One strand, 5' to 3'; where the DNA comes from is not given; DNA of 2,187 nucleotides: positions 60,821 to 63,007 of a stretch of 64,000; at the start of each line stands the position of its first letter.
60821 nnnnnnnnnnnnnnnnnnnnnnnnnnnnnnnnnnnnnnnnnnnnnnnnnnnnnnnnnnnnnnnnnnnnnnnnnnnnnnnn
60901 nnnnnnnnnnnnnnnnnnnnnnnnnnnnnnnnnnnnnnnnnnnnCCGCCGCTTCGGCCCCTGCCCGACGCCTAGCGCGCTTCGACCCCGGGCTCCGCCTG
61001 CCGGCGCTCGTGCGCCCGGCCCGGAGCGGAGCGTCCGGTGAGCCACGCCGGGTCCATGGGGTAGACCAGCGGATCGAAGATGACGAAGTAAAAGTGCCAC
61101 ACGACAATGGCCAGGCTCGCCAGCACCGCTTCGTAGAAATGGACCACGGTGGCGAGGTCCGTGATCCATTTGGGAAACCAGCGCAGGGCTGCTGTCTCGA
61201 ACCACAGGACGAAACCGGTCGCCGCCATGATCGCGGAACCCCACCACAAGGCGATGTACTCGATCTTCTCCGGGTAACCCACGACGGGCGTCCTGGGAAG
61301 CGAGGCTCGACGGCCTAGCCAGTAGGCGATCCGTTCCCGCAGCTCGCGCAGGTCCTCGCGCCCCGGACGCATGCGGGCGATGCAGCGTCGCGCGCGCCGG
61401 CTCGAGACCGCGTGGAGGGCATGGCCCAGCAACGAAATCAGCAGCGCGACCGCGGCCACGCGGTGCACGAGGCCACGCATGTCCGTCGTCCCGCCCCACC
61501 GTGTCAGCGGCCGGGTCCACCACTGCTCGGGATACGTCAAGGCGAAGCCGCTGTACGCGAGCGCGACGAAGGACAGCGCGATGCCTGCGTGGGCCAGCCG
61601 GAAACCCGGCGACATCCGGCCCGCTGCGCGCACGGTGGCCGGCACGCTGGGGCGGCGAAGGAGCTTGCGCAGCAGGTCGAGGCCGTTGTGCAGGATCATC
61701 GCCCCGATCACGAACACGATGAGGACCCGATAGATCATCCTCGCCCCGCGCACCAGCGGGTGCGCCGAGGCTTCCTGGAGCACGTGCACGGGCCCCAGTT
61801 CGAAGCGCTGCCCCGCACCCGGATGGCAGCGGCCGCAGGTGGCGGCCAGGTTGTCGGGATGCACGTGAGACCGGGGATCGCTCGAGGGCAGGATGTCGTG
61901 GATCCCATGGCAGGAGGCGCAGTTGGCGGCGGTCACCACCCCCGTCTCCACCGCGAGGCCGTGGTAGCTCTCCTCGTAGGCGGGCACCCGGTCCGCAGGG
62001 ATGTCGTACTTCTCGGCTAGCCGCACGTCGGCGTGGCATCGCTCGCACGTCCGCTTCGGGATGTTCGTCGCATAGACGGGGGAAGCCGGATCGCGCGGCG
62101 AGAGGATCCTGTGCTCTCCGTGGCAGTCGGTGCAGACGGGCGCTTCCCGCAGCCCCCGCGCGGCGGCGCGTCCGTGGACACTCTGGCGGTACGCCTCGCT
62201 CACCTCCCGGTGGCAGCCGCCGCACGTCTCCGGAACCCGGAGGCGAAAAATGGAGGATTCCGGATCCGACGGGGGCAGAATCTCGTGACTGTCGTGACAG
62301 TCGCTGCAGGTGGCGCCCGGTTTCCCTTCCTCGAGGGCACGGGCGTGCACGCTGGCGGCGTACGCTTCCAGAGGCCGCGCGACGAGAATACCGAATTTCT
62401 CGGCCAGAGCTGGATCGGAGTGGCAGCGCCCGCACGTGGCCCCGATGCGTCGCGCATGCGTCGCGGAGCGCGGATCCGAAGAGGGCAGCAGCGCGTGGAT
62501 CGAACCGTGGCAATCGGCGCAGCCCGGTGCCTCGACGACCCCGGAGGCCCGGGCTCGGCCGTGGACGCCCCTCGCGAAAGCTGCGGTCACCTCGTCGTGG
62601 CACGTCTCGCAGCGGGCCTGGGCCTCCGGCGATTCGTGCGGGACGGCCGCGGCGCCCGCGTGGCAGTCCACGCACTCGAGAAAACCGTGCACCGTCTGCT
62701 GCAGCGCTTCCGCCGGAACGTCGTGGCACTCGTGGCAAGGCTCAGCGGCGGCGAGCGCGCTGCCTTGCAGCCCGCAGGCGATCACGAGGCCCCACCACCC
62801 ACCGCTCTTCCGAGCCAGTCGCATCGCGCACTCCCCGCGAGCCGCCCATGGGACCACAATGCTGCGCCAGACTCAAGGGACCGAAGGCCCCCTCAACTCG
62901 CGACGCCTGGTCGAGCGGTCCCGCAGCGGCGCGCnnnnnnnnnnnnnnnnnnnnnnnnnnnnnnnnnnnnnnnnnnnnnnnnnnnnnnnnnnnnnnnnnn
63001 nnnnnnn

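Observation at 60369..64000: A multihaem cytochrome cluster has a CbcL-type cytochrome b/c fusion and a NapC/NirT-like protein, with no catalytic reductase in view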

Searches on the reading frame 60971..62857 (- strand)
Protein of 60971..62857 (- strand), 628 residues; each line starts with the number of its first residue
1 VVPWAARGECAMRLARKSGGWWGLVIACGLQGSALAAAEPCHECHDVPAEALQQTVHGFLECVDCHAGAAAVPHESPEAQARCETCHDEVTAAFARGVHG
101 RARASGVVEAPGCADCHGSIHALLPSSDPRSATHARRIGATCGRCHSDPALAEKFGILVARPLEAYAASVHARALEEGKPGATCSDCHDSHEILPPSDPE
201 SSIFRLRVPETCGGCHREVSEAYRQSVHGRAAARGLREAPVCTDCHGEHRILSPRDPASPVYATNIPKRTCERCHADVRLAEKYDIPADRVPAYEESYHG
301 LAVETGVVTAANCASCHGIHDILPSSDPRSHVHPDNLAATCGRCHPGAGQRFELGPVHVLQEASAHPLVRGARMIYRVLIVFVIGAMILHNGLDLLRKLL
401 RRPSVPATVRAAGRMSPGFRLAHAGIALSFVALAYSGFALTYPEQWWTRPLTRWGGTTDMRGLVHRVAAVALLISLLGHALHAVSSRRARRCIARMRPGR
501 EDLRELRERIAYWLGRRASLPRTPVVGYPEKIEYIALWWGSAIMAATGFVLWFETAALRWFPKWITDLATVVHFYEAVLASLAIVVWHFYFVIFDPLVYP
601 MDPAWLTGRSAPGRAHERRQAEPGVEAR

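Call 4: search_protein_families(library=pfam, proteins=[window:60971-62857:-], max_evalue=0.1)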
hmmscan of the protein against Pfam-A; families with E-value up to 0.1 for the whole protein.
window:60971-62857:- (628 aa): 8 families
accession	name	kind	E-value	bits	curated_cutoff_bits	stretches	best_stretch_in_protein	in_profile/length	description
PF14522.11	Cytochrome_C7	-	1.6e-15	57.1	24.8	5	210-275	14-66/67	Cytochrome c7 and related cytochrome c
PF01292.26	Ni_hydr_CYTB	-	9.9e-13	48.7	30.1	1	414-597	1-167/179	Prokaryotic cytochrome b561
PF14537.11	Cytochrom_c3_2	-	1.7e-11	44.9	25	4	181-275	6-78/79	Cytochrome c3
PF09699.15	Paired_CXXCH_1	-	6.9e-08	32.5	20.6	1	183-219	8-39/41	Doubled CXXCH motif (Paired_CXXCH_1)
PF02085.21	Cytochrom_CIII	-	8.8e-07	29.6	22.9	1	70-150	21-86/101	Class III cytochrome C family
PF14358.11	DUF4405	-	0.0063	17.5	26.7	1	426-481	6-64/66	Domain of unknown function (DUF4405)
PF03264.19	Cytochrom_NNT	-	0.0067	16.6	24.1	1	210-250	37-76/174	NapC/NirT cytochrome c family, N-terminal region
PF22795.1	DUF4796_N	-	0.027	14.7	27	0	201-218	11-28/29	DUF4796 N-terminal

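Call 5: search_protein_families(library=ncbifam, proteins=[window:60971-62857:-], max_evalue=0.1)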
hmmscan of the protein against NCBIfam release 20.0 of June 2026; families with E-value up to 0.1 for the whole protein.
window:60971-62857:- (628 aa): 10 families
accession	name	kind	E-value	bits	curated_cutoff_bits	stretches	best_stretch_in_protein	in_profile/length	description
TIGR03508.1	decahem_SO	subfamily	5.4e-14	52.3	192.2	2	181-279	94-178/258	DmsE family decaheme c-type cytochrome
TIGR01583.1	formate-DH-gamm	equivalog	2.7e-09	37.3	115.85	1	420-594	10-171/204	formate dehydrogenase subunit gamma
NF041028.1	decahem_GSU2203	exception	7.2e-08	32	325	2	210-363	37-173/317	GSU2203 family decaheme c-type cytochrome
TIGR04257.1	nanowire_3heme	domain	1.1e-06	28.7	40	1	110-148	23-60/75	c(7)-type cytochrome triheme domain-containing protein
TIGR03153.1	cytochr_NrfH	equivalog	2.2e-06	27.8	134.2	1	39-148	29-135/138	cytochrome c nitrite reductase small subunit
NF008659.0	PRK11659.1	equivalog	3.6e-05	23.5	184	1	178-277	43-147/188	cytochrome c nitrite reductase pentaheme subunit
NF040967.1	cytc_ExtN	equivalog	0.00014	20.8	200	1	25-108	8-90/415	selenite/tellurite reduction operon c-type cytochrome ExtN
TIGR03146.1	cyt_nit_nrfB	equivalog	0.017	15.4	166.6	0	79-120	10-50/145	cytochrome c nitrite reductase pentaheme subunit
NF007558.0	PRK10179.1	equivalog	0.039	13.6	339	1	420-591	15-172/217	formate dehydrogenase-N subunit gamma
NF007906.0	PRK10617.1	equivalog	0.061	13.1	349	0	166-194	71-97/200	cytochrome c-type protein NapC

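Call 8: find_homologous_proteins(query=window:60971-62824:-)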
Query window:60971-62824:- (617 aa): 7840 proteins with E <= 0.001 among 8000 candidates; the best 120 are listed.
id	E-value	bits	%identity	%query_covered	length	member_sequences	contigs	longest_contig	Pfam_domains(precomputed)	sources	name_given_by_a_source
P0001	0.0e+0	1431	100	100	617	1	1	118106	PF09699.16,PF14537.12,PF01292.27,PF02085.22,PF14522.12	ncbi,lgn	-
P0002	1.5e-245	835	61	92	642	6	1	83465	PF14537.12,PF01292.27,PF02085.22,PF14522.12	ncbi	-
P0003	9.4e-244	829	61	94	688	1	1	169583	PF14358.12,PF14537.12,PF01292.27,PF14522.12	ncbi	-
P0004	5.1e-242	823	61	93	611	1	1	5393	PF09699.16,PF14537.12,PF01292.27,PF02085.22,PF14522.12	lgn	-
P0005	1.1e-241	822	59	95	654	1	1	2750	PF14537.12,PF01292.27,PF02085.22,PF14522.12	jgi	jgi:cytochrome b subunit of formate dehydrogenase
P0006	4.8e-238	810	59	95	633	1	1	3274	PF09699.16,PF14537.12,PF01292.27,PF02085.22,PF14522.12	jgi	-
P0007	6.4e-238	810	58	97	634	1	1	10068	PF09699.16,PF14537.12,PF01292.27,PF14522.12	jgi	jgi:cytochrome b subunit of formate dehydrogenase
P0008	1.3e-237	809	59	95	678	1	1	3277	PF14537.12,PF01292.27,PF14522.12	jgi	-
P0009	6.7e-237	806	60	94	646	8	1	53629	PF14537.12,PF01292.27,PF02085.22,PF14522.12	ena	-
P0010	1.3e-236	805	59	96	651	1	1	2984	PF14537.12,PF01292.27,PF00684.26,PF14522.12,PF22113.2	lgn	-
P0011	6.3e-236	803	60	94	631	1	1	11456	PF09699.16,PF14537.12,PF01292.27,PF14522.12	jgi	jgi:cytochrome b subunit of formate dehydrogenase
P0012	9.0e-236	803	59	94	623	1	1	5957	PF14358.12,PF09699.16,PF14537.12,PF01292.27,PF14522.12,PF22113.2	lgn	-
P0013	1.1e-235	802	58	96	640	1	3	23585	PF14358.12,PF09699.16,PF14537.12,PF01292.27,PF02085.22,PF14522.12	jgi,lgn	jgi:cytochrome b subunit of formate dehydrogenase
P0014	2.3e-235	801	57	94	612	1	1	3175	PF09699.16,PF14537.12,PF01292.27,PF02085.22,PF14522.12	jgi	-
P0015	5.8e-235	800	58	95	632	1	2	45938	PF09699.16,PF14537.12,PF01292.27,PF02085.22,PF14522.12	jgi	jgi:cytochrome b subunit of formate dehydrogenase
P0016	1.6e-234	798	58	96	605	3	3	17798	PF09699.16,PF14537.12,PF01292.27,PF02085.22,PF14522.12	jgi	-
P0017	5.0e-234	797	58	94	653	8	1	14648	PF14358.12,PF14537.12,PF01292.27,PF14522.12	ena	-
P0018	5.4e-234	797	58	94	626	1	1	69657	PF14358.12,PF09699.16,PF14537.12,PF01292.27,PF14522.12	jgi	jgi:cytochrome b subunit of formate dehydrogenase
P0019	6.8e-234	796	58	95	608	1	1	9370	PF14537.12,PF01292.27,PF14522.12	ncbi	-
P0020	2.4e-233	795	58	97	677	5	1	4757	PF14358.12,PF09699.16,PF14537.12,PF01292.27,PF02085.22,PF14522.12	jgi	jgi:cytochrome b subunit of formate dehydrogenase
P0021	4.3e-233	794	59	97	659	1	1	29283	PF09699.16,PF14537.12,PF01292.27,PF02085.22,PF14522.12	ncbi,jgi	-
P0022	1.1e-232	792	58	95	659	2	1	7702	PF09699.16,PF14537.12,PF01292.27,PF00684.26,PF14522.12,PF22113.2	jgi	-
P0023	1.1e-232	792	58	95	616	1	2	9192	PF14358.12,PF14537.12,PF01292.27,PF14522.12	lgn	-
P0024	1.5e-232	792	59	95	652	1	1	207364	PF09699.16,PF14537.12,PF01292.27,PF14522.12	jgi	jgi:cytochrome b subunit of formate dehydrogenase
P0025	1.7e-232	792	58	97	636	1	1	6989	PF14537.12,PF01292.27,PF14522.12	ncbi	-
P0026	1.7e-232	792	57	95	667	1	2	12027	PF09699.16,PF14537.12,PF01292.27,PF02085.22,PF14522.12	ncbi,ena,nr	ncbi:MAG TPA: cytochrome c3 family protein [Candidatus Polarisedimenticolia bacterium]|nr:cytochrome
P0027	1.9e-232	792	58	97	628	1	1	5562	PF09699.16,PF14537.12,PF01292.27,PF02085.22,PF14522.12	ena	-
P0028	4.7e-232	790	56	98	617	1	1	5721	PF14537.12,PF01292.27,PF14522.12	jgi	jgi:cytochrome b subunit of formate dehydrogenase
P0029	4.8e-232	790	58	95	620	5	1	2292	PF14537.12,PF01292.27,PF00684.26,PF14522.12,PF22113.2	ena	-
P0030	6.9e-232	790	58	97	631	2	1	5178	PF09699.16,PF14537.12,PF01292.27,PF14522.12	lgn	-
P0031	1.9e-231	788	58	95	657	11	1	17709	PF09699.16,PF14537.12,PF01292.27,PF02085.22,PF14522.12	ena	-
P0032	5.9e-231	787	57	96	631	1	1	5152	PF09699.16,PF14537.12,PF01292.27,PF14522.12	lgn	-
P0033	7.0e-231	786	57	94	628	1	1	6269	PF09699.16,PF14537.12,PF01292.27,PF02085.22,PF00684.26,PF14522.12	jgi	-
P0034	1.3e-230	786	59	95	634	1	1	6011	PF09699.16,PF14537.12,PF01292.27,PF02085.22,PF14522.12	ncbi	-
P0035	1.7e-230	785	57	97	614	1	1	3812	PF09699.16,PF14537.12,PF01292.27,PF02085.22,PF00684.26,PF14522.12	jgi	-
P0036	4.3e-230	784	58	95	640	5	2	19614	PF14358.12,PF09699.16,PF14537.12,PF01292.27,PF02085.22,PF14522.12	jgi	jgi:cytochrome b subunit of formate dehydrogenase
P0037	4.9e-230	784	57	95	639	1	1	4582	PF09699.16,PF14537.12,PF01292.27,PF14522.12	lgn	-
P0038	2.6e-229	781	56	97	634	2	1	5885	PF09699.16,PF14537.12,PF01292.27,PF02085.22,PF00684.26,PF14522.12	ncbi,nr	ncbi:MAG: hypothetical protein D6815_08565 [Candidatus Dadabacteria bacterium]|nr:MAG: hypothetical 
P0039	3.4e-229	781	59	94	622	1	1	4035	PF14537.12,PF01292.27,PF14522.12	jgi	jgi:Ni,Fe-hydrogenase I cytochrome b subunit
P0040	6.2e-229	780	58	94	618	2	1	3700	PF14537.12,PF01292.27,PF14522.12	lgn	-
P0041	8.2e-229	780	57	98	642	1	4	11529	PF09699.16,PF14537.12,PF01292.27,PF14522.12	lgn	-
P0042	1.6e-228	779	56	95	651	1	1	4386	PF09699.16,PF14537.12,PF01292.27,PF14522.12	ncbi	-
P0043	2.0e-228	778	57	94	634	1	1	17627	PF09699.16,PF14537.12,PF01292.27,PF02085.22,PF14522.12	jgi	jgi:cytochrome b subunit of formate dehydrogenase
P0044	2.5e-228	778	56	95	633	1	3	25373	PF09699.16,PF14537.12,PF01292.27,PF14522.12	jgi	jgi:cytochrome b subunit of formate dehydrogenase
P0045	3.5e-228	777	57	94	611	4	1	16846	PF14537.12,PF01292.27,PF02085.22,PF14522.12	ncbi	-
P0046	4.9e-228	777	56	97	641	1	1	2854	PF09699.16,PF14537.12,PF01292.27,PF03264.20,PF02085.22,PF14522.12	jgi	jgi:cytochrome b subunit of formate dehydrogenase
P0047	8.6e-228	776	59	95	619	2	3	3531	PF09699.16,PF14537.12,PF01292.27,PF14522.12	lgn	-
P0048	9.6e-228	776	55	96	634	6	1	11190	PF14358.12,PF09699.16,PF14537.12,PF01292.27,PF02085.22,PF14522.12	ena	-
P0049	1.0e-227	776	57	97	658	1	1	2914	PF14537.12,PF01292.27,PF02085.22,PF00684.26,PF14522.12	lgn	-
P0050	1.0e-227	776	57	96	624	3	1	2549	PF09699.16,PF14537.12,PF01292.27,PF02085.22,PF14522.12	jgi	jgi:cytochrome b subunit of formate dehydrogenase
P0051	1.2e-227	776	56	95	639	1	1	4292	PF09699.16,PF14537.12,PF01292.27,PF14522.12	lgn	-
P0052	1.2e-227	776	59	95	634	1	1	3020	PF09699.16,PF14537.12,PF01292.27,PF00684.26,PF14522.12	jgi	jgi:cytochrome b subunit of formate dehydrogenase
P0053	2.1e-227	775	57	97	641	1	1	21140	PF09699.16,PF14537.12,PF01292.27,PF02085.22,PF14522.12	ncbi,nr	ncbi:MAG: cytochrome c3 family protein [Chloroflexi bacterium]|nr:cytochrome c3 family protein [Chlo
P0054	2.1e-227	775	59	94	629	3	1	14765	PF09699.16,PF14537.12,PF01292.27,PF14522.12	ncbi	ncbi:MAG: cytochrome c3 family protein [Acidobacteriota bacterium]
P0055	2.3e-227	775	56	98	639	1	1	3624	PF09699.16,PF14537.12,PF01292.27,PF14522.12,PF22113.2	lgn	-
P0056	2.3e-227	775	58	96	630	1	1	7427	PF09699.16,PF14537.12,PF01292.27,PF02085.22,PF00684.26,PF14522.12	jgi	jgi:cytochrome b subunit of formate dehydrogenase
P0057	2.4e-227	775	58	97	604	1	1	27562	PF09699.16,PF14537.12,PF01292.27,PF02085.22,PF14522.12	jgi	jgi:cytochrome b subunit of formate dehydrogenase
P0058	2.5e-227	775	57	94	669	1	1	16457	PF14537.12,PF01292.27,PF03264.20,PF14522.12,PF22113.2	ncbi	-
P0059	3.5e-227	774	56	97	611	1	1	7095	PF09699.16,PF14537.12,PF01292.27,PF14522.12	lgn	-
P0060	7.8e-227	773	55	97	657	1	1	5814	PF14537.12,PF01292.27,PF02085.22,PF14522.12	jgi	jgi:cytochrome b subunit of formate dehydrogenase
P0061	8.4e-227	773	55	97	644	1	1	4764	PF14358.12,PF14537.12,PF01292.27,PF14522.12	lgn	-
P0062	9.2e-227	773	56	96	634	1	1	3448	PF09699.16,PF14537.12,PF01292.27,PF14522.12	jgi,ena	-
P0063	1.0e-226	773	57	96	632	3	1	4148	PF09699.16,PF14537.12,PF01292.27,PF14522.12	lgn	-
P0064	1.8e-226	772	56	96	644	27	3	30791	PF09699.16,PF14537.12,PF01292.27,PF02085.22,PF00684.26,PF14522.12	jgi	-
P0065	2.1e-226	772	58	95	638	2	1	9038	PF09699.16,PF14537.12,PF01292.27,PF14522.12,PF22113.2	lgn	-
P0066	2.4e-226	771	58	93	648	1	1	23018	PF09699.16,PF14537.12,PF01292.27,PF02085.22,PF14522.12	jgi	jgi:cytochrome b subunit of formate dehydrogenase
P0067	3.5e-226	771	57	95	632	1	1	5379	PF09699.16,PF14537.12,PF01292.27,PF14522.12,PF22113.2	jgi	jgi:cytochrome b subunit of formate dehydrogenase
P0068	4.4e-226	771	55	99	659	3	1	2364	PF09699.16,PF14537.12,PF01292.27,PF00684.26,PF14522.12,PF22113.2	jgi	-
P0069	5.8e-226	770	55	99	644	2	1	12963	PF09699.16,PF14537.12,PF01292.27,PF02085.22,PF00684.26,PF14522.12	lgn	-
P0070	8.0e-226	770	59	94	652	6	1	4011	PF14358.12,PF09699.16,PF14537.12,PF01292.27,PF14522.12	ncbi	-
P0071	1.2e-225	769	55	96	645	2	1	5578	PF14537.12,PF01292.27,PF14522.12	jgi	jgi:cytochrome b subunit of formate dehydrogenase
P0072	1.2e-225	769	56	95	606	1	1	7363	PF09699.16,PF14537.12,PF01292.27,PF14522.12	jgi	jgi:cytochrome b subunit of formate dehydrogenase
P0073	1.6e-225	769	57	95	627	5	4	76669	PF09699.16,PF14537.12,PF01292.27,PF14522.12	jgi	jgi:cytochrome b subunit of formate dehydrogenase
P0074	1.7e-225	769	57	95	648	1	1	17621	PF14537.12,PF01292.27,PF02085.22,PF14522.12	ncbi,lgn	-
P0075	2.3e-225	768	55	97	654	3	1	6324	PF09699.16,PF14537.12,PF01292.27,PF14522.12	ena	-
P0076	3.4e-225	768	55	96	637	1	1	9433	PF09699.16,PF14537.12,PF01292.27,PF14522.12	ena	-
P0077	6.1e-225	767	57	95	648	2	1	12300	PF09699.16,PF14537.12,PF01292.27,PF14522.12,PF22113.2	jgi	jgi:cytochrome b subunit of formate dehydrogenase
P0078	6.7e-225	767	59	94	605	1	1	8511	PF14358.12,PF09699.16,PF14537.12,PF01292.27,PF02085.22,PF14522.12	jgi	jgi:cytochrome b subunit of formate dehydrogenase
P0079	8.5e-225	766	55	97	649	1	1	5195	PF09699.16,PF14537.12,PF01292.27,PF14522.12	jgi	jgi:cytochrome b subunit of formate dehydrogenase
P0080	9.1e-225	766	56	96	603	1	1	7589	PF14537.12,PF01292.27,PF14522.12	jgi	jgi:cytochrome b subunit of formate dehydrogenase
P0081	1.3e-224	766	56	97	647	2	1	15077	PF14358.12,PF09699.16,PF14537.12,PF01292.27,PF00684.26,PF14522.12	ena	-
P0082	1.3e-224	766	56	95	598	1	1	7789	PF14537.12,PF01292.27,PF14522.12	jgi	jgi:cytochrome b subunit of formate dehydrogenase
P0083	1.7e-224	765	56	95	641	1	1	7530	PF09699.16,PF14537.12,PF01292.27,PF14522.12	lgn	-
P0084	1.8e-224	765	57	96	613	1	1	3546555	PF09699.16,PF14537.12,PF22678.2,PF01292.27,PF02085.22,PF14522.12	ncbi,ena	-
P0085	2.0e-224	765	56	94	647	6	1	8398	PF09699.16,PF14537.12,PF01292.27,PF02085.22,PF14522.12,PF22113.2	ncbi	-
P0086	3.3e-224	764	56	93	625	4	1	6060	PF09699.16,PF14537.12,PF01292.27,PF02085.22,PF14522.12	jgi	jgi:cytochrome b subunit of formate dehydrogenase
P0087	4.6e-224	764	55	95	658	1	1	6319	PF14537.12,PF01292.27,PF00684.26,PF14522.12,PF22113.2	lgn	-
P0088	5.0e-224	764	57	95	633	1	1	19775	PF09699.16,PF14537.12,PF01292.27,PF14522.12,PF22113.2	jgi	jgi:cytochrome b subunit of formate dehydrogenase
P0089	5.8e-224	764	56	94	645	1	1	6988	PF14537.12,PF01292.27,PF02085.22,PF14522.12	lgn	-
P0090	1.3e-223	762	58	95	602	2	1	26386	PF14537.12,PF01292.27,PF02085.22,PF14522.12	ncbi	-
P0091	1.4e-223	762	54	97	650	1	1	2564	PF14537.12,PF01292.27,PF14522.12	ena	-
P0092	1.9e-223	762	54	98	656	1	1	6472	PF09699.16,PF14537.12,PF01292.27,PF02085.22,PF14522.12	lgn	-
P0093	2.6e-223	761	55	97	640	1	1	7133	PF14358.12,PF14537.12,PF01292.27,PF14522.12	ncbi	-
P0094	2.6e-223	761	55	97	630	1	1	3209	PF14537.12,PF01292.27,PF14522.12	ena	-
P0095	2.8e-223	761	56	98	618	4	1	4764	PF14537.12,PF01292.27,PF00684.26,PF14522.12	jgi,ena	-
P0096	2.9e-223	761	57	97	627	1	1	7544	PF09699.16,PF14537.12,PF01292.27,PF14522.12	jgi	jgi:cytochrome b subunit of formate dehydrogenase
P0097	3.2e-223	761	57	94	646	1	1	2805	PF09699.16,PF14537.12,PF01292.27,PF14522.12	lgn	-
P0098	4.3e-223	761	54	96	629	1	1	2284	PF14537.12,PF01292.27,PF14522.12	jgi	jgi:cytochrome b subunit of formate dehydrogenase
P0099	4.9e-223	760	57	94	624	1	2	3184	PF14537.12,PF01292.27,PF14522.12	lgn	-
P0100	4.9e-223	760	56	94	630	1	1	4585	PF14537.12,PF01292.27,PF14522.12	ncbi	-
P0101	6.3e-223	760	57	94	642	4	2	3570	PF09699.16,PF14537.12,PF01292.27,PF03264.20,PF14522.12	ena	-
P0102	6.8e-223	760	59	92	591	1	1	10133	PF09699.16,PF14537.12,PF01292.27,PF02085.22,PF14522.12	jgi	jgi:cytochrome b subunit of formate dehydrogenase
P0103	8.8e-223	760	56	94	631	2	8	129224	PF14358.12,PF09699.16,PF14537.12,PF01292.27,PF14522.12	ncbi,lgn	-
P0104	1.6e-222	759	54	97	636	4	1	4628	PF14537.12,PF01292.27,PF14522.12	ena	-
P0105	2.5e-222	758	58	94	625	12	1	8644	PF14358.12,PF09699.16,PF14537.12,PF01292.27,PF02085.22,PF14522.12,PF22113.2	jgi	jgi:cytochrome b subunit of formate dehydrogenase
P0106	3.9e-222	758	57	96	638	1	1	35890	PF09699.16,PF14537.12,PF01292.27,PF14522.12,PF22113.2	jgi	-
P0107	3.9e-222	758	57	94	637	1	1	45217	PF09699.16,PF14537.12,PF01292.27,PF03264.20,PF14522.12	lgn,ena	-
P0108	4.0e-222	757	56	94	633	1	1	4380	PF14537.12,PF01292.27,PF02085.22,PF14522.12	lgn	-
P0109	5.2e-222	757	56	96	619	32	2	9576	PF14537.12,PF01292.27,PF02085.22,PF14522.12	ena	-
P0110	6.8e-222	757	58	94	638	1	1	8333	PF09699.16,PF14537.12,PF01292.27,PF00684.26,PF14522.12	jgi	jgi:cytochrome b subunit of formate dehydrogenase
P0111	7.3e-222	757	58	94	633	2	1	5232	PF14358.12,PF14537.12,PF01292.27,PF14522.12,PF22113.2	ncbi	-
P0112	1.1e-221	756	55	96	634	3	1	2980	PF09699.16,PF14537.12,PF01292.27,PF14522.12,PF22113.2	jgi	jgi:cytochrome b subunit of formate dehydrogenase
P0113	1.7e-221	755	60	88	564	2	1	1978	PF09699.16,PF14537.12,PF01292.27,PF14522.12,PF22113.2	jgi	jgi:cytochrome b subunit of formate dehydrogenase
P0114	2.0e-221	755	55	94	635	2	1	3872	PF09699.16,PF14537.12,PF01292.27,PF14522.12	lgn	-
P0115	3.3e-221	754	56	95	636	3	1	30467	PF09699.16,PF14537.12,PF01292.27,PF14522.12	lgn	-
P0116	3.5e-221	754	56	95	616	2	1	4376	PF14358.12,PF09699.16,PF14537.12,PF01292.27,PF14522.12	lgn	-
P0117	4.8e-221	754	55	94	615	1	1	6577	PF14358.12,PF09699.16,PF14537.12,PF01292.27,PF02085.22,PF14522.12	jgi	jgi:cytochrome b subunit of formate dehydrogenase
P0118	6.6e-221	753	57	95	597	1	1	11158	PF14537.12,PF01292.27,PF00684.26,PF14522.12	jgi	jgi:cytochrome b subunit of formate dehydrogenase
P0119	6.7e-221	753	54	94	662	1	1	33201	PF14537.12,PF01292.27,PF14522.12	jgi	-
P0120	6.8e-221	753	53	97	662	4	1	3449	PF09699.16,PF14537.12,PF01292.27,PF14522.12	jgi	jgi:cytochrome b subunit of formate dehydrogenase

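Call 9: find_encoding_contigs(protein=P0001, flank=10000, max_places=4)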
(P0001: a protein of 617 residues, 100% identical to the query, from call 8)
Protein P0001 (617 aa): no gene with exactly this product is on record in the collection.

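Call 10: find_encoding_contigs(protein=P0084, flank=10000, max_places=3)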
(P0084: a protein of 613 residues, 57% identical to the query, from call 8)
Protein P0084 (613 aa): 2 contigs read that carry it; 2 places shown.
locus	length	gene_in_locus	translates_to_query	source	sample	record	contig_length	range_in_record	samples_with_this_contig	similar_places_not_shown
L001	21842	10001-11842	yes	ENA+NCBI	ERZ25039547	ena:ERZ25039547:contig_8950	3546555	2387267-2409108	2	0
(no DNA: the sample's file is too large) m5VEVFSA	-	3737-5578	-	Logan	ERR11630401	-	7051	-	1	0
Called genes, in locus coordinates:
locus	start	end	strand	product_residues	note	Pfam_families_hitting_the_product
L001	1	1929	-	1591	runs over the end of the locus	PF25778:DUF7948, PF10648:Gmad2 (faint), PF13750:Big_3_3 (faint), PF17957:Big_7, PF19077:Big_13 (faint), PF17957:Big_7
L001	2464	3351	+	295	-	PF02353:CMAS, PF13489:Methyltransf_23, PF08241:Methyltransf_11, PF08242:Methyltransf_12 (weak), PF13649:Methyltransf_25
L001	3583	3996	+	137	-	PF03266:NTPase_1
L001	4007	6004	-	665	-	PF14522:Cytochrome_C7 (faint), PF12895:ANAPC3 (faint), PF13428:TPR_14 (faint), PF13424:TPR_12 (faint), PF13431:TPR_17 (faint), PF13414:TPR_11 (weak), PF13432:TPR_16, PF14559:TPR_19, +5 more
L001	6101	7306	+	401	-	PF00108:Thiolase_N, PF02803:Thiolase_C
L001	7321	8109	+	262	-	PF12146:Hydrolase_4, PF00561:Abhydrolase_1, PF12697:Abhydrolase_6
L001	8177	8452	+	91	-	-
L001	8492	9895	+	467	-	PF03264:Cytochrom_NNT, PF14522:Cytochrome_C7 (faint), PF14537:Cytochrom_c3_2 (faint)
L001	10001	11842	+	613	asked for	PF09699:Paired_CXXCH_1 (faint), PF14522:Cytochrome_C7 (faint), PF14537:Cytochrom_c3_2 (faint), PF22678:Cytochrom_c_NrfB-like (faint), PF02085:Cytochrom_CIII (faint), PF01292:Ni_hydr_CYTB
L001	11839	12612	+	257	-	PF02535:Zip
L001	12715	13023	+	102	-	-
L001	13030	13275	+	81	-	-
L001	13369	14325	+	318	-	PF05598:DUF772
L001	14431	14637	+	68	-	PF13751:DDE_Tnp_1_6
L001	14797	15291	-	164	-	PF18306:LDcluster4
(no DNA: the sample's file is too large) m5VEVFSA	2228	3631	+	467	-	PF03264:Cytochrom_NNT, PF14522:Cytochrome_C7 (faint), PF14537:Cytochrom_c3_2 (faint)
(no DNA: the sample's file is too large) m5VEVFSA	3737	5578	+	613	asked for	PF09699:Paired_CXXCH_1 (faint), PF14522:Cytochrome_C7 (faint), PF14537:Cytochrom_c3_2 (faint), PF22678:Cytochrom_c_NrfB-like (faint), PF02085:Cytochrom_CIII (faint), PF01292:Ni_hydr_CYTB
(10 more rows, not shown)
